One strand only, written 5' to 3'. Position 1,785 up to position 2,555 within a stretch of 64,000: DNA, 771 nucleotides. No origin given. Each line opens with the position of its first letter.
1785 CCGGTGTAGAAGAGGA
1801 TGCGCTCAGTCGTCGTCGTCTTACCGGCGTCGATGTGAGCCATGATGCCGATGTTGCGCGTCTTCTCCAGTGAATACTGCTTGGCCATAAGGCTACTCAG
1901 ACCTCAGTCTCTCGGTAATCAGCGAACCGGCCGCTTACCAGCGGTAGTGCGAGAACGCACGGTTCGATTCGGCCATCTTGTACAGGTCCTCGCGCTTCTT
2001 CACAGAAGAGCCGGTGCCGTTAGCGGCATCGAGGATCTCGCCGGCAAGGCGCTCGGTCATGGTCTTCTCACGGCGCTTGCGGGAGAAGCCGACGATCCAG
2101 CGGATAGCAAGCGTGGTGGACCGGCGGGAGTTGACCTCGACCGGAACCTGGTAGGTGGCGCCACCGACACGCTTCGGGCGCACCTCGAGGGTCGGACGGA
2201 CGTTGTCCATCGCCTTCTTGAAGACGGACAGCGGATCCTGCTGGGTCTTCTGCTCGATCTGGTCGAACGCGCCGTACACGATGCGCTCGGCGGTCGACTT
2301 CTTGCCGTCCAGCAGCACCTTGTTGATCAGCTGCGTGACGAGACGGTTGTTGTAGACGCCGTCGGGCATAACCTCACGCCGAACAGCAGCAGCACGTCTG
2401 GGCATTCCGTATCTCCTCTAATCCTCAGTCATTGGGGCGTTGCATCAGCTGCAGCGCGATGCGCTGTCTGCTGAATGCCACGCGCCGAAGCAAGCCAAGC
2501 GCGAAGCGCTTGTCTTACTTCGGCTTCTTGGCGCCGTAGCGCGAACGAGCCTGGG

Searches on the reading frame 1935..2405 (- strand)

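Call 77: search_protein_families(library=pfam, proteins=[window:1935-2405:-], max_evalue=0.00001)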
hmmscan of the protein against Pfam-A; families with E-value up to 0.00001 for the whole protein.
window:1935-2405:- (156 aa): 1 family
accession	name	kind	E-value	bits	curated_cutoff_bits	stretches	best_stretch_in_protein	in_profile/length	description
PF00177.27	Ribosomal_S7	-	2.7e-64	215.7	24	1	2-149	1-148/148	Ribosomal protein S7p/S5e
